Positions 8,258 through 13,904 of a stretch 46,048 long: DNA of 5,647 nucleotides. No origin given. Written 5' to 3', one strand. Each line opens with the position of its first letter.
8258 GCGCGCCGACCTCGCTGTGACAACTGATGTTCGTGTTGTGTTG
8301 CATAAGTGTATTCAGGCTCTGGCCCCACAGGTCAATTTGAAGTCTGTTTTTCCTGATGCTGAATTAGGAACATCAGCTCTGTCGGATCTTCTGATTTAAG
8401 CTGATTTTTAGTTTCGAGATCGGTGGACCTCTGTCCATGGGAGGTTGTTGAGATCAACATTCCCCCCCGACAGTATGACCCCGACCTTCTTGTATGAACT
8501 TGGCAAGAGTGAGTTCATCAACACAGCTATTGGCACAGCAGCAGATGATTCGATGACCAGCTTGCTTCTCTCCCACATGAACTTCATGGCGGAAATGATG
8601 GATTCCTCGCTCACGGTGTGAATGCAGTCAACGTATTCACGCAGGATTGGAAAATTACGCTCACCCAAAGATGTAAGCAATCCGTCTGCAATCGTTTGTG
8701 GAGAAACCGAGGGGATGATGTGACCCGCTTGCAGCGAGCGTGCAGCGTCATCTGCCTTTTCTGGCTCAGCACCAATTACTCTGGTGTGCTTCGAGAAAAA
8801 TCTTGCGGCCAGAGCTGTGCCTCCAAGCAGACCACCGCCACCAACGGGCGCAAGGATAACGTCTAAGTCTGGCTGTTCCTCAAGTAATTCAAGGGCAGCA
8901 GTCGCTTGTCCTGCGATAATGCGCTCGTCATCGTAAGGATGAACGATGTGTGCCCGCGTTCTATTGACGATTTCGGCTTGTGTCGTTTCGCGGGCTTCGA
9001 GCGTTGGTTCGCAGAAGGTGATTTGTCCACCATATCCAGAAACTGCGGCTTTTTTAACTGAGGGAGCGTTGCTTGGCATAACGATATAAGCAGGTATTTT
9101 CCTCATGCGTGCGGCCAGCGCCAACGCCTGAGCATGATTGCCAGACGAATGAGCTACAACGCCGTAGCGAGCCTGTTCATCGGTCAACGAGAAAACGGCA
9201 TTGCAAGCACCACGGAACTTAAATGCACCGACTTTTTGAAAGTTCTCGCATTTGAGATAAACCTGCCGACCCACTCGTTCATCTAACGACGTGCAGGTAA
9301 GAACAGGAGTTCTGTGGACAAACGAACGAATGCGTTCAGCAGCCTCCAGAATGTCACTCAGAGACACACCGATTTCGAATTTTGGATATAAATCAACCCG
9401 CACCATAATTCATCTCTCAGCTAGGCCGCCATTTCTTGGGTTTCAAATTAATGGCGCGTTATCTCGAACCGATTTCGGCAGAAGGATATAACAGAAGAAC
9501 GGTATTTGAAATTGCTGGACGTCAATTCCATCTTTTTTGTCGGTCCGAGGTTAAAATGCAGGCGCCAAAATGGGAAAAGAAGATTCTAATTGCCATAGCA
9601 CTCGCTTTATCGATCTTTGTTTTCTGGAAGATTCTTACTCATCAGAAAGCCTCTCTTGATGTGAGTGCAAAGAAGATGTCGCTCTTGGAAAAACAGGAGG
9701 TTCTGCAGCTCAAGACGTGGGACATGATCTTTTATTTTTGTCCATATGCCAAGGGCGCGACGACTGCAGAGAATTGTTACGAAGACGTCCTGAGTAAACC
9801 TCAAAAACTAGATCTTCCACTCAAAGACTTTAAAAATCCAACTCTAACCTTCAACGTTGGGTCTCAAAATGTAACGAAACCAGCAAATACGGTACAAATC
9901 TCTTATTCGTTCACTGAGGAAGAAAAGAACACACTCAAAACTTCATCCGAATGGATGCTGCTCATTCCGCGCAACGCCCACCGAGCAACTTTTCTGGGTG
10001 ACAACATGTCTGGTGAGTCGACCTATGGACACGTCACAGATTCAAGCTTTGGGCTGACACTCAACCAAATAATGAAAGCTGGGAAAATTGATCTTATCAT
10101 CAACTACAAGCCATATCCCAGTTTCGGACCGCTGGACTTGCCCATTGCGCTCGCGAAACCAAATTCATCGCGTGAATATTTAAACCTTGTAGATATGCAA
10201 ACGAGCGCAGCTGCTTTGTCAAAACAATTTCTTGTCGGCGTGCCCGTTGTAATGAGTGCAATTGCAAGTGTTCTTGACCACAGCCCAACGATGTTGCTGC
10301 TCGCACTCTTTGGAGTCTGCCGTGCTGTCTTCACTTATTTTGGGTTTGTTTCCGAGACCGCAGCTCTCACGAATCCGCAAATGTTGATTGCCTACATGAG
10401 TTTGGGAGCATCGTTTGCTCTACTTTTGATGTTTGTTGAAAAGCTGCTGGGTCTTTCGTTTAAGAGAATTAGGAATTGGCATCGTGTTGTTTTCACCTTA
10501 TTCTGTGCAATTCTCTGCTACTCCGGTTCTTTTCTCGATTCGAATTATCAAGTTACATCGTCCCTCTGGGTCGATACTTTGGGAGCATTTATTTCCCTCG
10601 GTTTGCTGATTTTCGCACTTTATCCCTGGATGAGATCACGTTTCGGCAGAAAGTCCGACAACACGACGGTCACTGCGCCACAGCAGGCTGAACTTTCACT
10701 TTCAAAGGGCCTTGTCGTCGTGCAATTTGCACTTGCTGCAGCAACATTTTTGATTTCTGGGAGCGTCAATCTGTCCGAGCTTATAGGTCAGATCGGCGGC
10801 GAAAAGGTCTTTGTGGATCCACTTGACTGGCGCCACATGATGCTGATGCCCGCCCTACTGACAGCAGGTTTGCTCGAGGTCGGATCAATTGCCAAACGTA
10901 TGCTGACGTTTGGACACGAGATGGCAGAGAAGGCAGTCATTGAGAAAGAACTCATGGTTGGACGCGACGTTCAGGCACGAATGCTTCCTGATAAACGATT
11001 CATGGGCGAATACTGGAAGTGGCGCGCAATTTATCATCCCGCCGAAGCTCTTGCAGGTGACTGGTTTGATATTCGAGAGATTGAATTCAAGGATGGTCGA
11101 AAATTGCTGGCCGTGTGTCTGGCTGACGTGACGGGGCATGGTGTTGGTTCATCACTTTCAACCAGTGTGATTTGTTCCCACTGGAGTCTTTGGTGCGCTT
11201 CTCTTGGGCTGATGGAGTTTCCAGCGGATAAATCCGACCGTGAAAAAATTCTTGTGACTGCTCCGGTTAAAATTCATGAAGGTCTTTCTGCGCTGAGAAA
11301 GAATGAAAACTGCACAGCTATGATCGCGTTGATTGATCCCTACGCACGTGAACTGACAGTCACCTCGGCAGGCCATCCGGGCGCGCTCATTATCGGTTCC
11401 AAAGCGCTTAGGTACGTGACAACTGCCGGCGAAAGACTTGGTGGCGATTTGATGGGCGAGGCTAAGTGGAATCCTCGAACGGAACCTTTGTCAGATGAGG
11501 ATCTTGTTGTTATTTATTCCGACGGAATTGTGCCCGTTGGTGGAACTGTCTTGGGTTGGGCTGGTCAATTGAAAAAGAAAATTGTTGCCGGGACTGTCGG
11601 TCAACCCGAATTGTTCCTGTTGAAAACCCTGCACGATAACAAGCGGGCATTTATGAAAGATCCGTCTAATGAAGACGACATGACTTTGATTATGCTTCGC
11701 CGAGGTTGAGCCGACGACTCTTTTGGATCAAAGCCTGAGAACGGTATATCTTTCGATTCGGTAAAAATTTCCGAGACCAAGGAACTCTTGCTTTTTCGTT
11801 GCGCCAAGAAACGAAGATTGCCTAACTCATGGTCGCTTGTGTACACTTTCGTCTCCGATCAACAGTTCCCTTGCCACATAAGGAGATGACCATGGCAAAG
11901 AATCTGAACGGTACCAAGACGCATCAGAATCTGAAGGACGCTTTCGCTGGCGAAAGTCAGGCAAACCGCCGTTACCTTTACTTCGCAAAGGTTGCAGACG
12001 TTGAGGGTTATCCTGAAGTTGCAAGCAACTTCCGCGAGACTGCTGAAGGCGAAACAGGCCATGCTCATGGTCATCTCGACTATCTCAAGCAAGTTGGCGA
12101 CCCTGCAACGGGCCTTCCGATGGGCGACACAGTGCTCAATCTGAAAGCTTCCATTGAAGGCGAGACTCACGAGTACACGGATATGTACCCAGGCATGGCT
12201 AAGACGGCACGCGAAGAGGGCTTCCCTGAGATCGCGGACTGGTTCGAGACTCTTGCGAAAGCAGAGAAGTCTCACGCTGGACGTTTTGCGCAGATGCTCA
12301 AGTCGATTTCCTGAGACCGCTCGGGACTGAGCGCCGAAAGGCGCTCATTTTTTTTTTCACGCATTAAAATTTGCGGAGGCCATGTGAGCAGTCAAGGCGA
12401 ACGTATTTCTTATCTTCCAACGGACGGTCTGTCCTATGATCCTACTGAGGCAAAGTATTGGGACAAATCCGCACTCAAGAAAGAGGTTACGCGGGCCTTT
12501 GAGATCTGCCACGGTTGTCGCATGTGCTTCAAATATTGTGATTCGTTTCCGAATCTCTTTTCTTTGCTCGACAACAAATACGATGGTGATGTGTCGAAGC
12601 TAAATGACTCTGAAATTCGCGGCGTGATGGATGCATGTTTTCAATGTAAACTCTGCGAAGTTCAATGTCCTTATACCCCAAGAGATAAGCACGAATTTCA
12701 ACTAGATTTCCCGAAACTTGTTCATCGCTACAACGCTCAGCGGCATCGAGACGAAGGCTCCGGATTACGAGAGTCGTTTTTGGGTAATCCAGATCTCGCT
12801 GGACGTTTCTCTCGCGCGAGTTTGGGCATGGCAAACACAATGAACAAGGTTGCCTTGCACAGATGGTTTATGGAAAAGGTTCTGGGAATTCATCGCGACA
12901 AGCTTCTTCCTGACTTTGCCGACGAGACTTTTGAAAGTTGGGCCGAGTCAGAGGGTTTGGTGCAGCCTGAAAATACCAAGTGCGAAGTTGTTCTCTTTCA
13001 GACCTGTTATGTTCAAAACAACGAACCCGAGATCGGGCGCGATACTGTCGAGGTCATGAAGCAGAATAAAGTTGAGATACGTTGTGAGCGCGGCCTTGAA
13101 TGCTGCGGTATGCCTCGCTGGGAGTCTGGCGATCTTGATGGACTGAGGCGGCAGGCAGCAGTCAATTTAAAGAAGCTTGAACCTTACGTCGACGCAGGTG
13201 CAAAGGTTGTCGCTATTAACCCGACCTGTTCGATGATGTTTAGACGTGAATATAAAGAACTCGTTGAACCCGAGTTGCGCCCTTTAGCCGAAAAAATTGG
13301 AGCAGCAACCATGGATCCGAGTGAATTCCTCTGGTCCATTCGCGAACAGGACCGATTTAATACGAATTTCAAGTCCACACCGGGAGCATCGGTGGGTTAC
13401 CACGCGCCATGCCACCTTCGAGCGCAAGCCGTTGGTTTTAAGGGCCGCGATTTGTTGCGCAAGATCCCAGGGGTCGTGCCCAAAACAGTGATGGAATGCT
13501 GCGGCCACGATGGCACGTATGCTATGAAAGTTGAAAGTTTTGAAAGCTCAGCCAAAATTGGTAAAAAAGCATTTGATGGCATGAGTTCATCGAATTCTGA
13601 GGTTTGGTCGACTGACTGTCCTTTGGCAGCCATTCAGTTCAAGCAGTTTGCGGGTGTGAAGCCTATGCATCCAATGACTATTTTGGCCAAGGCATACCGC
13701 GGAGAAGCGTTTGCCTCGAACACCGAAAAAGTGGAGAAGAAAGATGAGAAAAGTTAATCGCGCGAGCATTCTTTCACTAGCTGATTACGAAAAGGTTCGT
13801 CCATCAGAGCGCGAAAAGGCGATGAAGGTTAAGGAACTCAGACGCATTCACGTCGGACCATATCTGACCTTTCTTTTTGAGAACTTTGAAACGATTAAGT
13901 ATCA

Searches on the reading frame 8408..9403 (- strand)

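Call 12: search_protein_families(library=pfam, proteins=[window:8408-9403:-], max_evalue=0.001)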
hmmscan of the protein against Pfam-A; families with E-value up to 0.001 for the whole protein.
window:8408-9403:- (331 aa): 1 family
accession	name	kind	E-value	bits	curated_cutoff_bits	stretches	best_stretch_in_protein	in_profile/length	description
PF00291.31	PALP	-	1.2e-72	245.2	35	1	27-313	3-295/295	Pyridoxal-phosphate dependent enzyme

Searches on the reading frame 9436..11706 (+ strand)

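Call 12: search_protein_families(library=pfam, proteins=[window:9436-11706:+], max_evalue=0.001)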
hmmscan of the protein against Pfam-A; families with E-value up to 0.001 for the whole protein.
window:9436-11706:+ (757 aa): 1 family
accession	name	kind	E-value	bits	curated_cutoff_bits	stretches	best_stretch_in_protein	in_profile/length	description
PF07228.17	SpoIIE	-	7.2e-18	65.6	25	1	558-756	5-191/192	Stage II sporulation protein E (SpoIIE)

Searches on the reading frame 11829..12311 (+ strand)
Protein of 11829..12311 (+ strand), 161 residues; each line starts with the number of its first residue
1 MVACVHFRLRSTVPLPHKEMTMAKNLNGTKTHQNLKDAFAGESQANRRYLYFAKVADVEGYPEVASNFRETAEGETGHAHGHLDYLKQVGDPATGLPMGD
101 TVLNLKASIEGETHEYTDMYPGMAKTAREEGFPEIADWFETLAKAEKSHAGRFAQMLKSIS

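Call 12: search_protein_families(library=pfam, proteins=[window:11829-12311:+], max_evalue=0.001)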
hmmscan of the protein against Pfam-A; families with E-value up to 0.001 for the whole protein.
window:11829-12311:+ (161 aa): 2 families
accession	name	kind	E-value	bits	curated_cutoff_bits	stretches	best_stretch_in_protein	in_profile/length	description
PF02915.23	Rubrerythrin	-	1.4e-30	106.9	22.8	1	34-156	2-136/137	Rubrerythrin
PF00210.30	Ferritin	-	7.6e-10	39.3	24.5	1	34-91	3-60/142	Ferritin-like domain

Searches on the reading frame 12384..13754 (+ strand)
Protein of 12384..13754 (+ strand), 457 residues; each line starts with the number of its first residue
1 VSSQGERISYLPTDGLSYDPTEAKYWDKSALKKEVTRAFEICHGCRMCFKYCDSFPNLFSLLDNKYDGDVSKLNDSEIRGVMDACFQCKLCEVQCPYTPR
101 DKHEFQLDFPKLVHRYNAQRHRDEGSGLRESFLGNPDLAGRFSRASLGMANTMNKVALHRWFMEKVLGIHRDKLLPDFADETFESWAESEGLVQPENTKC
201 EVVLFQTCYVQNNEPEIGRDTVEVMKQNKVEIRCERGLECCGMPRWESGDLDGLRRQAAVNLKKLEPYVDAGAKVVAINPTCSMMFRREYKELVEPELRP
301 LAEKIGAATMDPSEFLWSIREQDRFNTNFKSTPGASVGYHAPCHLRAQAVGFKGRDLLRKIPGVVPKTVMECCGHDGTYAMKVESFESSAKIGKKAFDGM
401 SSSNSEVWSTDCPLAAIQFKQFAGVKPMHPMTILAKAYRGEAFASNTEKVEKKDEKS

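Call 12: search_protein_families(library=pfam, proteins=[window:12384-13754:+], max_evalue=0.001)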
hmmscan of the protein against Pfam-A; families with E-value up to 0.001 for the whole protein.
window:12384-13754:+ (457 aa): 5 families
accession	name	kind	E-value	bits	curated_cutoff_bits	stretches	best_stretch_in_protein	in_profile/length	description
PF02754.22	CCG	-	8.2e-15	55.1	20.6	2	202-287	1-85/85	Cysteine-rich domain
PF13534.11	Fer4_17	-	7e-06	26.9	22.2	1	42-97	2-58/61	4Fe-4S dicluster domain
PF13183.11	Fer4_8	-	0.00012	23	27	0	40-97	3-66/68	4Fe-4S dicluster domain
PF13237.11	Fer4_10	-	0.00031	21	25.5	1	37-96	4-53/53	4Fe-4S dicluster domain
PF12838.12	Fer4_7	-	0.00089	20.1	27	0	42-97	2-50/52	4Fe-4S dicluster domain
